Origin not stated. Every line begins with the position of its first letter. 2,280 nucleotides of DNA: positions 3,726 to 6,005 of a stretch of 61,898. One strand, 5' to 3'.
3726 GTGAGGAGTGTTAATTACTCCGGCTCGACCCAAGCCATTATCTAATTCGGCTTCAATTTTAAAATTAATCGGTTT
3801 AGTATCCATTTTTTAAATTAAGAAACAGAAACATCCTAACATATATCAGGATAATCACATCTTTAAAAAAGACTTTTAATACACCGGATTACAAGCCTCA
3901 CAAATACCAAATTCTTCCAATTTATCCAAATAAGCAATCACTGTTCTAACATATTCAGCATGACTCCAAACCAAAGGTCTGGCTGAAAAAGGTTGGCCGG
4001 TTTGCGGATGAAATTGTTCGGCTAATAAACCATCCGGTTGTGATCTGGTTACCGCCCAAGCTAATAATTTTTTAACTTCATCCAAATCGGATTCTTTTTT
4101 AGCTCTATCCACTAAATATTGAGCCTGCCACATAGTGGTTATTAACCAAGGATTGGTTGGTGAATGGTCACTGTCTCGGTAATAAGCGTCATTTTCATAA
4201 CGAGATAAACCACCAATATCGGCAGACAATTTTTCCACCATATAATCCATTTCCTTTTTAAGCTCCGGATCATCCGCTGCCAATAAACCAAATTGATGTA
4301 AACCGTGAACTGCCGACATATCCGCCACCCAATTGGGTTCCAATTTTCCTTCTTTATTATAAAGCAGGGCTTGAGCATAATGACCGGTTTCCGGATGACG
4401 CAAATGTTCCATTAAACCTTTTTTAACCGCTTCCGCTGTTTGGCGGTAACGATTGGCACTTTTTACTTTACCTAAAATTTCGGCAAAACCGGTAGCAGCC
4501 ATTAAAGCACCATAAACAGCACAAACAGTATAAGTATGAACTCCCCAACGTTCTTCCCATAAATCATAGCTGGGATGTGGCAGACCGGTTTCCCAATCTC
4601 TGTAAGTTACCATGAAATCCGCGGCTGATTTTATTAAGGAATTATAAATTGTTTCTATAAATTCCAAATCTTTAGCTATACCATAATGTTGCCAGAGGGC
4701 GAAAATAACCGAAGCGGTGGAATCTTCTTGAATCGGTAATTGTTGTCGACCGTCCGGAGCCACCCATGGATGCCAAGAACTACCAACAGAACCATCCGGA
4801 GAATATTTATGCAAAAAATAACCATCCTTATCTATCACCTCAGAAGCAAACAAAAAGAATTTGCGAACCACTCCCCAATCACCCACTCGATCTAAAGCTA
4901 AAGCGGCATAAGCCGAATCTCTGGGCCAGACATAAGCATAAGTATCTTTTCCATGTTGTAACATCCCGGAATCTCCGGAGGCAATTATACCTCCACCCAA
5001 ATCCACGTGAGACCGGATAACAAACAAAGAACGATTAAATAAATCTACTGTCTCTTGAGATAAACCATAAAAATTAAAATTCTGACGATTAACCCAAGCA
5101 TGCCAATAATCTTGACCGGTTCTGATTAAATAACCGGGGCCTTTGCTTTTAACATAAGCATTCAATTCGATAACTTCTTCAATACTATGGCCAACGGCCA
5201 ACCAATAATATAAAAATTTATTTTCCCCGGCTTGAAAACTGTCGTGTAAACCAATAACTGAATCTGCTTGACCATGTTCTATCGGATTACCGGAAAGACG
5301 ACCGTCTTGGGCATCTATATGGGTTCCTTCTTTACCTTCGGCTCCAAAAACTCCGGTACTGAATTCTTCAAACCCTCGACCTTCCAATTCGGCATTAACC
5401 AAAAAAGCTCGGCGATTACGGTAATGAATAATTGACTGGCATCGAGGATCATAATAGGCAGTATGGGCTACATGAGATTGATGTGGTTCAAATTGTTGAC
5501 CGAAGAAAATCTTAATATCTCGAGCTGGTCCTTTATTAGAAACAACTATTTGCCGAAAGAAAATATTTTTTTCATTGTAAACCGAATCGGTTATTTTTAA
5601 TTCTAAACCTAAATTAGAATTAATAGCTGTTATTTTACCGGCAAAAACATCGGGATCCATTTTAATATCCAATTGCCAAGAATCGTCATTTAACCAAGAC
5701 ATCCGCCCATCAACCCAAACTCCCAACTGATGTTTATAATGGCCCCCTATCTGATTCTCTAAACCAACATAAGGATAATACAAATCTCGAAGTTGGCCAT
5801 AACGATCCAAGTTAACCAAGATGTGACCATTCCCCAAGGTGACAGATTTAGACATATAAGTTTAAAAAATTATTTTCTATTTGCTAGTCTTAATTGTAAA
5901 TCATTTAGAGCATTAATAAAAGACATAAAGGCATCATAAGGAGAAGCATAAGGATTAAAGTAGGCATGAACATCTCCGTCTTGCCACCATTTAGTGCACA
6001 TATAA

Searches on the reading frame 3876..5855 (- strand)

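Call 38: search_protein_families(library=pfam, proteins=[window:3876-5855:-], max_evalue=0.00001)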
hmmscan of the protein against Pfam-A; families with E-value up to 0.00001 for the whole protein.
window:3876-5855:- (659 aa): 2 families
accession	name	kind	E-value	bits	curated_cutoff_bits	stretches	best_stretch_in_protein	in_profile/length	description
PF00723.27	Glyco_hydro_15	-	1.1e-27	97.4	22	1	288-586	24-334/427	Glycosyl hydrolases family 15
PF22422.2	MGH1-like_GH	-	4.6e-07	30.2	27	0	447-631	179-356/356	Mannosylglycerate hydrolase MGH1-like glycoside hydrolase domain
